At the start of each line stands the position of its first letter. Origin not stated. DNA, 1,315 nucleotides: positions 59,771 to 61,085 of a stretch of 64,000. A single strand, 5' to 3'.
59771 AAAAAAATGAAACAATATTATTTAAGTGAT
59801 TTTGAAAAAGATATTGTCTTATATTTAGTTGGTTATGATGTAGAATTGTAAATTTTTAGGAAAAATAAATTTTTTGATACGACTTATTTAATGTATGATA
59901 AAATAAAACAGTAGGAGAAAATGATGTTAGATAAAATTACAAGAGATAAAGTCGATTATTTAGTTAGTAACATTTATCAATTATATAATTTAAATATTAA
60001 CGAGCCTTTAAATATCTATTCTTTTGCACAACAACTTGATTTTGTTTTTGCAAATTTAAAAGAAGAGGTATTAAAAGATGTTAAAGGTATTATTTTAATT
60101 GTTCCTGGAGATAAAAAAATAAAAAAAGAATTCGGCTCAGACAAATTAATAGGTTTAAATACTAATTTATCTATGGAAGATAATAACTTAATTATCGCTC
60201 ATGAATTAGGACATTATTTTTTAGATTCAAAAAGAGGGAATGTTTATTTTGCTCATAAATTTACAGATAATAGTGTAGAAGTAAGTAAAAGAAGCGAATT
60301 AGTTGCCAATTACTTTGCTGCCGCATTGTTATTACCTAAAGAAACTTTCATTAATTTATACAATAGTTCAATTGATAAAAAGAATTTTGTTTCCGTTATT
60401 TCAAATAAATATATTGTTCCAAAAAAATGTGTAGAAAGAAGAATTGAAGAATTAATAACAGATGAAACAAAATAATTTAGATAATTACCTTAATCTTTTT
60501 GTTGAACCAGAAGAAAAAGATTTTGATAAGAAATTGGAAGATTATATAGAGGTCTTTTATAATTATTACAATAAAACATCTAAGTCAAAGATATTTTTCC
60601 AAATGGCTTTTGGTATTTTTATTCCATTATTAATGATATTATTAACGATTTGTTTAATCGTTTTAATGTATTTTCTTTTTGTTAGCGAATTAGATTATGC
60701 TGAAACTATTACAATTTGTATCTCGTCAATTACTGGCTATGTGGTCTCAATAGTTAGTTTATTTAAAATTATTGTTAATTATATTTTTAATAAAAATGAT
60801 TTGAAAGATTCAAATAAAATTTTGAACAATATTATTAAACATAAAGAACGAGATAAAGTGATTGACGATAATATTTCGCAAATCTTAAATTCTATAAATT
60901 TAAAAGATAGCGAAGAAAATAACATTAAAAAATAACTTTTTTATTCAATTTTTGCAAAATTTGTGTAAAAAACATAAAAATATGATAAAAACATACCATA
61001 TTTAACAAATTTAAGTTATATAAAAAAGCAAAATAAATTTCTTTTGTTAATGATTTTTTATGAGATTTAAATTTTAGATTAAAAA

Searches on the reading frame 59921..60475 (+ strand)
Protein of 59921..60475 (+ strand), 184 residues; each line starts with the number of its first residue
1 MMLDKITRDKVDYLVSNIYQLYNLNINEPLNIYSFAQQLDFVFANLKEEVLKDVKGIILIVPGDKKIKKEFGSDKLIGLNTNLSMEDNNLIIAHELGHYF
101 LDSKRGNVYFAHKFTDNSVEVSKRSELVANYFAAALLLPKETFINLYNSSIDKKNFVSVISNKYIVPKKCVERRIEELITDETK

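Call 7: search_protein_families(library=pfam, proteins=[window:59921-60475:+], max_evalue=0.01)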
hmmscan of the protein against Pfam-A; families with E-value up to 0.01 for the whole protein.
window:59921-60475:+ (184 aa): 1 family
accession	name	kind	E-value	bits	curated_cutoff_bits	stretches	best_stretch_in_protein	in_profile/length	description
PF06114.19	Peptidase_M78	-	4.4e-14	52.8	22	1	74-175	28-122/123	IrrE N-terminal-like domain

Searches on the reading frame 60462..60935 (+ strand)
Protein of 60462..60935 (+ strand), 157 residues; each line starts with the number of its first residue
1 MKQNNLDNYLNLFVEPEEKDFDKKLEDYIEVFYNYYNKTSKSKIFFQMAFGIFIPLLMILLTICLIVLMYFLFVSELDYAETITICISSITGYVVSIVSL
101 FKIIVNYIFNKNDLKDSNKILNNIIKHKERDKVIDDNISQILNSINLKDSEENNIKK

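Call 7: search_protein_families(library=pfam, proteins=[window:60462-60935:+], max_evalue=0.01)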
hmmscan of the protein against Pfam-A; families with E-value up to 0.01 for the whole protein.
window:60462-60935:+ (157 aa): 0 families

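Call 54: find_encoding_contigs(protein=window:60462-60935:+, flank=10000, max_places=10)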
Protein window:60462-60935:+ (157 aa): 8 contigs read that carry it; 5 places shown.
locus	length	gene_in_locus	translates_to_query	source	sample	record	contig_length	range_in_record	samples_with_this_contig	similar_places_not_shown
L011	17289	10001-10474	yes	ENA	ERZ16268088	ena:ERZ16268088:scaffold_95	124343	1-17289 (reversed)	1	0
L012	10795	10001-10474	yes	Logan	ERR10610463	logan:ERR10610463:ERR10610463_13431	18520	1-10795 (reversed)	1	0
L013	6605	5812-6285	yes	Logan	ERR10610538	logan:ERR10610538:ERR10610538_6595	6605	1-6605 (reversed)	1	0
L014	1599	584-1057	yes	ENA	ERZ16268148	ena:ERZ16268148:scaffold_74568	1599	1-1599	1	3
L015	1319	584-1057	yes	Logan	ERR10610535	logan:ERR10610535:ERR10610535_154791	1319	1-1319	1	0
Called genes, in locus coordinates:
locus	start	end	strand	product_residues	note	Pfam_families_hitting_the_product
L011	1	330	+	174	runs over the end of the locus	-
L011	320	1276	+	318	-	-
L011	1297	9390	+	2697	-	-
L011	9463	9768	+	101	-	-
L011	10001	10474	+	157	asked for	-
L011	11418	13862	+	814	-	PF00933:Glyco_hydro_3, PF01915:Glyco_hydro_3_C, PF14310:Fn3-like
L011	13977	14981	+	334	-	PF00356:LacI, PF00532:Peripla_BP_1, PF13407:Peripla_BP_4 (weak), PF13377:Peripla_BP_3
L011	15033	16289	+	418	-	PF00579:tRNA-synt_1b, PF22421:SYY_C-terminal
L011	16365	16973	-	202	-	PF00163:Ribosomal_S4, PF01479:S4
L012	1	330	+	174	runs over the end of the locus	-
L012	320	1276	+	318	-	-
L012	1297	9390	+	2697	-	-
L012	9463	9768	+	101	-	-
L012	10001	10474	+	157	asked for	-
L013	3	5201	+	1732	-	?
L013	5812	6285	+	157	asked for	-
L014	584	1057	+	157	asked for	-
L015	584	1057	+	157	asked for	-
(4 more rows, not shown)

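Call 104: search_protein_families(library=pfam, proteins=[window:60462-60935:+], max_evalue=0.01)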
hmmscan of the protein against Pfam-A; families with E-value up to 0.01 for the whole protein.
window:60462-60935:+ (157 aa): 0 families
